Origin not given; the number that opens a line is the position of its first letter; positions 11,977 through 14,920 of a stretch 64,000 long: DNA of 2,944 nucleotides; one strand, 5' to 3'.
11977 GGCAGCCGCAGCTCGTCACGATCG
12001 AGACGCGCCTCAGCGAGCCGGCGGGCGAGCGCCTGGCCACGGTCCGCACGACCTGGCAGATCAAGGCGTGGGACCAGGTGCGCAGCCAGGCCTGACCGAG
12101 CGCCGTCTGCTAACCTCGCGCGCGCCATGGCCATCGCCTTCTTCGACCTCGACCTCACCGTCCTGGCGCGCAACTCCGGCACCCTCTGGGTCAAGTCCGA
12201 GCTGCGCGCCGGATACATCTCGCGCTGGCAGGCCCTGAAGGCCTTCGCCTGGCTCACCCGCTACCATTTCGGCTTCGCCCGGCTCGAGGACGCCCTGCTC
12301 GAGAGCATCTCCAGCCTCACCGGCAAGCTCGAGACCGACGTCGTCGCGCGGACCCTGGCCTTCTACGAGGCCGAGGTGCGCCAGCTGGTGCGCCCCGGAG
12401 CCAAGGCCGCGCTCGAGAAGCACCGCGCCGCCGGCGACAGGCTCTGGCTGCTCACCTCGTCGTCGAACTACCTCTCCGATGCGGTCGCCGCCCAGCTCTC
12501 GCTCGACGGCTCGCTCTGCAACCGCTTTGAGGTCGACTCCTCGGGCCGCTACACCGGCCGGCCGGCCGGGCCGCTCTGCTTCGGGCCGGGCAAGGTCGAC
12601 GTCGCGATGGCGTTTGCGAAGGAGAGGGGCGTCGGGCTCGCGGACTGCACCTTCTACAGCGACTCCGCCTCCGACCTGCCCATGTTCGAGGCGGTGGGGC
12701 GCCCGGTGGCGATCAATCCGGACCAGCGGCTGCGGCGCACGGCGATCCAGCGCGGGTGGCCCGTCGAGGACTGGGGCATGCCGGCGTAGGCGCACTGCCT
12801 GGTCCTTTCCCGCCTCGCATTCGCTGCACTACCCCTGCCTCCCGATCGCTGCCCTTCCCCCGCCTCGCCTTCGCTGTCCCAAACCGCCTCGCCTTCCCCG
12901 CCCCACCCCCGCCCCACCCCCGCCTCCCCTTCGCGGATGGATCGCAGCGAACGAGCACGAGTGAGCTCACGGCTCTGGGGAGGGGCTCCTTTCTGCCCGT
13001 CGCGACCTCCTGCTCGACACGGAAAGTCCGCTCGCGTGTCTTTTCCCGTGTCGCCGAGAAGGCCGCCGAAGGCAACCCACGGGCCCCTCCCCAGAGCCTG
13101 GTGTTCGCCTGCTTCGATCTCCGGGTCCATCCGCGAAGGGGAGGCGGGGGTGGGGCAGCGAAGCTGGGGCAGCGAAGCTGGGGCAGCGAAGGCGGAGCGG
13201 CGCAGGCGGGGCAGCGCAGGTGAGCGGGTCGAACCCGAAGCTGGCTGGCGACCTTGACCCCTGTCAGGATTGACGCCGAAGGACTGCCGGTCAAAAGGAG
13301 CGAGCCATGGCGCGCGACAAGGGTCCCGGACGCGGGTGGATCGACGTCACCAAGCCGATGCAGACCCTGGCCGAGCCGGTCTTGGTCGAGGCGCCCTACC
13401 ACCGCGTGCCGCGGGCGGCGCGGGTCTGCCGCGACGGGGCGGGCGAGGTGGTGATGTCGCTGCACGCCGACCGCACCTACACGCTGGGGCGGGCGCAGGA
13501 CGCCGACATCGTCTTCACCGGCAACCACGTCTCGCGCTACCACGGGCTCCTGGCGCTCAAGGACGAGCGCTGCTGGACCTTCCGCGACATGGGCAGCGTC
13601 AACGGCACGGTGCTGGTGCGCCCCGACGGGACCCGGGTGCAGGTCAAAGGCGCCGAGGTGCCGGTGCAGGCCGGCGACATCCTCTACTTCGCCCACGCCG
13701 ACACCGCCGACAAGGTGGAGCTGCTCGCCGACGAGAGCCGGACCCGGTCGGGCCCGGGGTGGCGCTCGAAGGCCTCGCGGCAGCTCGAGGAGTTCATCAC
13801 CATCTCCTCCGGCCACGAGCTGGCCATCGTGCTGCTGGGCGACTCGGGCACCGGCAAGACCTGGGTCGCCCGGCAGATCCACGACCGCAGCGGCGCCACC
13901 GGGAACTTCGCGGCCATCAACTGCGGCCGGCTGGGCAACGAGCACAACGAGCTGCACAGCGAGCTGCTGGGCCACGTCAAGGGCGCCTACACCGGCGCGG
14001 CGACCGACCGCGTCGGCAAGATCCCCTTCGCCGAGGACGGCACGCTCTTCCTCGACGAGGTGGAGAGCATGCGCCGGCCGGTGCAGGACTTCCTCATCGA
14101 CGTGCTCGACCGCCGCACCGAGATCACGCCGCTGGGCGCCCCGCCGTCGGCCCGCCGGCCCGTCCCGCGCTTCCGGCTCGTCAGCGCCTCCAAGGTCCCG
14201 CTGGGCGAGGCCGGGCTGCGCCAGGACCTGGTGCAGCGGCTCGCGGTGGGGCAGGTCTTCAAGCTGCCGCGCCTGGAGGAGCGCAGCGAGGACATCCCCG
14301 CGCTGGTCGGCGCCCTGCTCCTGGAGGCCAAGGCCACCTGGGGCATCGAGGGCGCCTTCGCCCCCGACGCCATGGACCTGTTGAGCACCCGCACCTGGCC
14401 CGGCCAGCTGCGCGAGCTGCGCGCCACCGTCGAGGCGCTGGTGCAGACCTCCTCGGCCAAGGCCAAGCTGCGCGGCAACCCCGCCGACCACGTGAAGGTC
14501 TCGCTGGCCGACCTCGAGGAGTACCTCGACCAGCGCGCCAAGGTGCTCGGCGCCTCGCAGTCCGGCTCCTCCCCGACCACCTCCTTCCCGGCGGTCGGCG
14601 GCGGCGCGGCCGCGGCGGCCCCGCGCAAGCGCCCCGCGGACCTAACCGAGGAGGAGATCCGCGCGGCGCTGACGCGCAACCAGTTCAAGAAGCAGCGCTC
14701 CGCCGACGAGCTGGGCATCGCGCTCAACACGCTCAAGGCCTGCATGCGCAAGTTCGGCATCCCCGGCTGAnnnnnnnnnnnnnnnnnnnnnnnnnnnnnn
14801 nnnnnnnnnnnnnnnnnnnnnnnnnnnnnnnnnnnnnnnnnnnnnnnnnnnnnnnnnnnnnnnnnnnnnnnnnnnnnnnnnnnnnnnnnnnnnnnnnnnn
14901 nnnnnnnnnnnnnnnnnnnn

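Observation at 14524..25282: The 3' end of the sigma-54 activator gene is duplicated 10.5 kb downstream, bracketing a five-gene accessory block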

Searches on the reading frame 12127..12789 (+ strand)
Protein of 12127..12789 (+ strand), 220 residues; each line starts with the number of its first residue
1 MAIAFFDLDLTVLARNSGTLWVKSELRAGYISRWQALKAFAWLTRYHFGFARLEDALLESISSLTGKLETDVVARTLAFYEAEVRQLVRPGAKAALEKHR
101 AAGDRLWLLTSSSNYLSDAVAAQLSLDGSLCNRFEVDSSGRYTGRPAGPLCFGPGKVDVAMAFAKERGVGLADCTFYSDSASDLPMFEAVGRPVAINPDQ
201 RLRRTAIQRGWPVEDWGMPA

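Call 8: search_protein_families(library=pfam, proteins=[window:12127-12789:+], max_evalue=0.01)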
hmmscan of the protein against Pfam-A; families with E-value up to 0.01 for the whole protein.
window:12127-12789:+ (220 aa): 2 families
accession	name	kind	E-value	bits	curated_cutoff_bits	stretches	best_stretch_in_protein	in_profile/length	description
PF12710.13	HAD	-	1.3e-35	124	27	1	4-188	1-189/189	haloacid dehalogenase-like hydrolase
PF00702.32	Hydrolase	-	2.4e-09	38.3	26.4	1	4-191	4-191/191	haloacid dehalogenase-like hydrolase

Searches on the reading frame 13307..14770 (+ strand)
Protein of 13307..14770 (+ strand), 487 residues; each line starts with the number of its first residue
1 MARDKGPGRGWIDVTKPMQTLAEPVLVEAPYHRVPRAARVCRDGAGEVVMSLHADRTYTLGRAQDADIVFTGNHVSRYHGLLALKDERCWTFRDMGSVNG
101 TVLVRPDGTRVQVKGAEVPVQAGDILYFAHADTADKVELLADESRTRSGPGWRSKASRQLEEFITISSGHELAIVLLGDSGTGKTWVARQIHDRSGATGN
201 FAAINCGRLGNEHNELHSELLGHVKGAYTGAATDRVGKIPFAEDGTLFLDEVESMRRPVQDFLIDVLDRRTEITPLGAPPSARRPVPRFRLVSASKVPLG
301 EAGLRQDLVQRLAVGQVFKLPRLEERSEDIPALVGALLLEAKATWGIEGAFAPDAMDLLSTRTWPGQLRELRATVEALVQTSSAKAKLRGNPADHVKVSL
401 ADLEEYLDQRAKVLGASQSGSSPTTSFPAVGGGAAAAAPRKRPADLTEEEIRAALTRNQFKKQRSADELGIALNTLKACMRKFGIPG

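Call 8: search_protein_families(library=pfam, proteins=[window:13307-14770:+], max_evalue=0.01)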
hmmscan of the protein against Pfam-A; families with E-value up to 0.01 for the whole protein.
window:13307-14770:+ (487 aa): 13 families
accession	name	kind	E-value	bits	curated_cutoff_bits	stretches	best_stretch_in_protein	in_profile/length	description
PF00158.32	Sigma54_activat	-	1.3e-31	110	20.2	1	154-316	5-166/168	Sigma-54 interaction domain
PF00498.31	FHA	-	1.5e-11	45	20.7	1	58-128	1-66/67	FHA domain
PF25601.1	AAA_lid_14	-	8.6e-10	38.8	27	1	325-383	2-61/87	AAA+ ATPase lid domain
PF07728.20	AAA_5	-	4.1e-08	33.8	22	1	174-311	2-138/139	AAA domain (dynein-related subfamily)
PF16697.10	Yop-YscD_cpl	-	5.9e-07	30.1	33.2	1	51-112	13-69/94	Inner membrane component of T3SS, cytoplasmic domain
PF00004.35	AAA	-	2.5e-05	25.2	21.2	1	174-271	1-96/131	ATPase family associated with various cellular activities (AAA)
PF01078.27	Mg_chelatase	-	3.5e-05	23.7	20.3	0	230-268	93-131/207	Magnesium chelatase, subunit ChlI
PF14532.12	Sigma54_activ_2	-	0.00012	22.8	25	1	154-278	4-96/138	Sigma-54 interaction domain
PF13191.12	AAA_16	-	0.00015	22.7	32.6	1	153-209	5-63/167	AAA ATPase domain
PF13401.12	AAA_22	-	0.0002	22.1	27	1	170-221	4-55/130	AAA domain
PF02954.25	HTH_8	-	0.0013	18.8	22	1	449-482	8-41/42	Bacterial regulatory protein, Fis family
PF07724.20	AAA_2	-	0.008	16.7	27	0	173-269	5-101/166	AAA domain (Cdc48 subfamily)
PF13173.12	AAA_14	-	0.0099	16.3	27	0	173-257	4-76/129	AAA domain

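Call 14: find_encoding_contigs(protein=window:13307-14770:+, flank=10000, max_places=10)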
Protein window:13307-14770:+ (487 aa): 1 contig read that carries it; 1 place shown.
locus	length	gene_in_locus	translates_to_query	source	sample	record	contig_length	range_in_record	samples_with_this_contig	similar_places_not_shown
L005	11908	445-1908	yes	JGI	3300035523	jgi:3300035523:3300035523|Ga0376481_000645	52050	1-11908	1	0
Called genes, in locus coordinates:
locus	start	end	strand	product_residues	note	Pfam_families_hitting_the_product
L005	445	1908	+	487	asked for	PF16697:Yop-YscD_cpl (weak), PF00498:FHA, PF00158:Sigma54_activat, PF07728:AAA_5, PF25601:AAA_lid_14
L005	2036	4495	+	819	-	-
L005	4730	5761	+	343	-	PF14099:Polysacc_lyase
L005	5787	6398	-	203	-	PF00440:TetR_N, PF08359:TetR_C_4 (weak)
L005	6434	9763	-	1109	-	PF13353:Fer4_12, PF04055:Radical_SAM, PF02901:PFL-like, PF01228:Gly_radical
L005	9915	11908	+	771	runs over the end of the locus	PF01804:Penicil_amidase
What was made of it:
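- On Integrase-mediated genomic island or prophage at a gene 3' end: The block's intergenic gaps are 25-230 nt (call 14).
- The block's intergenic gaps (25-230 nt) leave no room for a decayed integrase (call 14).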

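Call 17: find_homologous_proteins(query=window:13307-14770:+, max_evalue=1e-30)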
Query window:13307-14770:+ (487 aa): 238 proteins with E <= 1e-30 among 8000 candidates; the best 120 are listed.
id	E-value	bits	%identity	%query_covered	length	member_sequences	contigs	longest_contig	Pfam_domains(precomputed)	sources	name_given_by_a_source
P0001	1.5e-288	975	90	100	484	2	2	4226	PF00158.33,PF00498.32,PF25601.2,PF16697.11,PF00004.36,PF07728.21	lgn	-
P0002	2.8e-276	935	86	100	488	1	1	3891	PF00158.33,PF00498.32,PF25601.2,PF16697.11,PF07728.21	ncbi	-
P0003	4.5e-226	769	74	99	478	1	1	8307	PF00158.33,PF00498.32,PF25601.2,PF16697.11,PF13401.13,PF07728.21,PF01078.28,PF13191.13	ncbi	-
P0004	1.4e-112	395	46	96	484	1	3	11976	PF00158.33,PF00498.32,PF25601.2,PF02954.26,PF14532.13,PF07728.21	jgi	jgi:DNA-binding NtrC family response regulator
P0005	2.2e-108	381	45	95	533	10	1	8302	PF00158.33,PF00498.32,PF25601.2,PF02954.26,PF14532.13,PF07728.21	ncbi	-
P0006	2.4e-108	381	45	93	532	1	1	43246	PF00158.33,PF00498.32,PF25601.2,PF02954.26,PF14532.13,PF07728.21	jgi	jgi:DNA-binding NtrC family response regulator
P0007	2.7e-108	381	45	93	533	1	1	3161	PF00158.33,PF00498.32,PF25601.2,PF02954.26,PF14532.13,PF07728.21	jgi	jgi:DNA-binding NtrC family response regulator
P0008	4.2e-108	380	45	94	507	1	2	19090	PF00158.33,PF00498.32,PF25601.2,PF02954.26,PF14532.13,PF07728.21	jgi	jgi:DNA-binding NtrC family response regulator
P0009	7.0e-108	380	45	92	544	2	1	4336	PF00158.33,PF00498.32,PF25601.2,PF02954.26,PF14532.13,PF07728.21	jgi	jgi:DNA-binding NtrC family response regulator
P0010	7.2e-108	380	46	94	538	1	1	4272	PF00158.33,PF00498.32,PF25601.2,PF02954.26,PF14532.13,PF07728.21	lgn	-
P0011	2.5e-107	378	44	95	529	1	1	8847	PF00158.33,PF00498.32,PF25601.2,PF02954.26,PF14532.13,PF07728.21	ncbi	-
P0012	6.4e-107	376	44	93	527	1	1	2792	PF00158.33,PF00498.32,PF25601.2,PF02954.26,PF14532.13,PF07728.21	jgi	jgi:DNA-binding NtrC family response regulator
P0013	1.1e-106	376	44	94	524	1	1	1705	PF00158.33,PF00498.32,PF25601.2,PF02954.26,PF14532.13,PF07728.21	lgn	-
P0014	1.1e-106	376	45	94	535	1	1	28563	PF00158.33,PF00498.32,PF25601.2,PF02954.26,PF14532.13,PF07728.21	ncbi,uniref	ncbi:MAG: sigma-54-dependent Fis family transcriptional regulator [Hyalangium sp.]|uniref:sigma-54-d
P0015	1.1e-106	376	45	94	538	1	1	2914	PF00158.33,PF00498.32,PF25601.2,PF02954.26,PF14532.13,PF07728.21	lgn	-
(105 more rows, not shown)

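Call 18: find_encoding_contigs(protein=P0001, flank=10000)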
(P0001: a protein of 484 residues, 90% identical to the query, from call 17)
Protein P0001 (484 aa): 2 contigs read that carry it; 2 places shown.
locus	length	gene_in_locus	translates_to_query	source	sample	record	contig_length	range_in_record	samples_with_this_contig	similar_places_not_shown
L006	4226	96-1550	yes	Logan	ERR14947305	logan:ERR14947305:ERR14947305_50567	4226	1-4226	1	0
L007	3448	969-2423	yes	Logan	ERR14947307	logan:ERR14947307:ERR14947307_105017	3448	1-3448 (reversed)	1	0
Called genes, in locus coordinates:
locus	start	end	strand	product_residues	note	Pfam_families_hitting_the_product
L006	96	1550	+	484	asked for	PF16697:Yop-YscD_cpl (weak), PF00498:FHA, PF00158:Sigma54_activat, PF00004:AAA (weak), PF07728:AAA_5, PF25601:AAA_lid_14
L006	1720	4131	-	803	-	PF02922:CBM_48 (weak), PF00128:Alpha-amylase, PF21331:Isoamylase_C (weak)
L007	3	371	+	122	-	?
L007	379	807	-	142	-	-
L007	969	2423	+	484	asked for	PF16697:Yop-YscD_cpl (weak), PF00498:FHA, PF00158:Sigma54_activat, PF00004:AAA (weak), PF07728:AAA_5, PF25601:AAA_lid_14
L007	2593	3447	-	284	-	?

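Call 19: find_encoding_contigs(protein=P0002, flank=10000)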
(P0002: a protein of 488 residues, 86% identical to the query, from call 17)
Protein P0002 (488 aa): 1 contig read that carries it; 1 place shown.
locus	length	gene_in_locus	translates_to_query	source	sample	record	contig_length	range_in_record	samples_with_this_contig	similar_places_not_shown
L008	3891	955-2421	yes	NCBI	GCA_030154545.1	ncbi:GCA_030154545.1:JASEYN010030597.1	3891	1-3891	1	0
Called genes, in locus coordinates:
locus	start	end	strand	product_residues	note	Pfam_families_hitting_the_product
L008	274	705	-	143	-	-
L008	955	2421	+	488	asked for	PF16697:Yop-YscD_cpl, PF00498:FHA, PF00158:Sigma54_activat, PF07728:AAA_5 (weak), PF25601:AAA_lid_14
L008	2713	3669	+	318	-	PF14099:Polysacc_lyase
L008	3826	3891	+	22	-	?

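Call 20: find_encoding_contigs(protein=P0003, flank=10000)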
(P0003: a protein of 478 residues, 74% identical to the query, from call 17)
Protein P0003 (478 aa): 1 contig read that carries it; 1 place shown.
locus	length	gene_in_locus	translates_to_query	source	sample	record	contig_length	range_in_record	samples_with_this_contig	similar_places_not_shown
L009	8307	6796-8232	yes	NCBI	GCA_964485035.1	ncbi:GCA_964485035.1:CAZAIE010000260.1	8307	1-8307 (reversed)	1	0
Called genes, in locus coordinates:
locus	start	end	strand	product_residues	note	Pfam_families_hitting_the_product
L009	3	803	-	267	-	?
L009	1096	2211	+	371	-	PF26745:SPM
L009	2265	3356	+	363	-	-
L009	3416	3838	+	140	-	-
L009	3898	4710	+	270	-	-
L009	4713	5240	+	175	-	-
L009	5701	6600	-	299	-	PF05157:MshEN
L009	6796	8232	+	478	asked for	PF16697:Yop-YscD_cpl (weak), PF00498:FHA, PF00158:Sigma54_activat, PF01078:Mg_chelatase (faint), PF13191:AAA_16 (faint), PF13401:AAA_22 (faint), PF07728:AAA_5, PF25601:AAA_lid_14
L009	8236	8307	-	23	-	?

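Call 67: search_protein_families(library=ncbifam, proteins=[window:13307-14770:+], max_evalue=0.01)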
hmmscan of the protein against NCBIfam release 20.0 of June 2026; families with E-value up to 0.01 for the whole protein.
window:13307-14770:+ (487 aa): 29 families (the best 25 are shown)
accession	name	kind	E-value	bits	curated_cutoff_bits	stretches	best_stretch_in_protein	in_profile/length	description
NF003451.0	PRK05022.1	equivalog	4.5e-43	147.7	476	1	140-485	182-510/512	nitric oxide reductase transcriptional regulator NorR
NF038308.1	RNA_repair_RtcR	equivalog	1.1e-41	143.3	650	1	155-472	187-500/530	RNA repair transcriptional activator RtcR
NF041552.1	TF_PrdR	equivalog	4.4e-40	137.6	795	1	170-383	289-501/577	sigma-54 dependent transcriptional regulator PrdR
NF011695.0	PRK15115.1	equivalog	7.4e-39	133.7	763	1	124-384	112-370/445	two-component system response regulator GlrR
TIGR02974.1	phageshock_pspF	equivalog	5.7e-38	131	443.55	1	173-483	24-336/336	phage shock protein operon transcriptional activator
TIGR01817.1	nifA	equivalog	2.7e-37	128.7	528.85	1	153-376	201-422/534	nif-specific transcriptional activator NifA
TIGR01818.1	ntrC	equivalog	5.9e-37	127.5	558.6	1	164-481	150-461/463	nitrogen regulation protein NR(I)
TIGR02329.1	propionate_PrpR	equivalog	4.2e-36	124.7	499.2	1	158-480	222-524/526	propionate catabolism operon regulatory protein PrpR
TIGR02915.1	PEP_resp_reg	equivalog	2e-34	119.2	502.6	1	164-380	155-370/445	PEP-CTERM-box response regulator transcription factor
NF011953.0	PRK15424.1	equivalog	5.8e-34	117.6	703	1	154-481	225-532/538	propionate catabolism operon regulatory protein PrpR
NF008469.0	PRK11361.1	equivalog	2.5e-32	112.2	714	1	173-389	168-383/461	acetoacetate metabolism transcriptional regulator AtoC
NF007689.0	PRK10365.1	equivalog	6.4e-32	110.9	760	1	146-379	137-369/441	sigma-54-dependent response regulator transcription factor ZraR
NF050807.1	TransRegFlbDCaul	equivalog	8.5e-31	107.3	750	1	170-481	140-436/454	sigma-54-dependent transcriptional regulator FlbD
NF008622.0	PRK11608.1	equivalog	8e-29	100.7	529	1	173-485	31-325/329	phage shock protein operon transcriptional activator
NF041906.1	V4R_TF_MobR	exception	4e-28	98.2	999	1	153-379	237-462/544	phenol degradation transcriptional regulator MobR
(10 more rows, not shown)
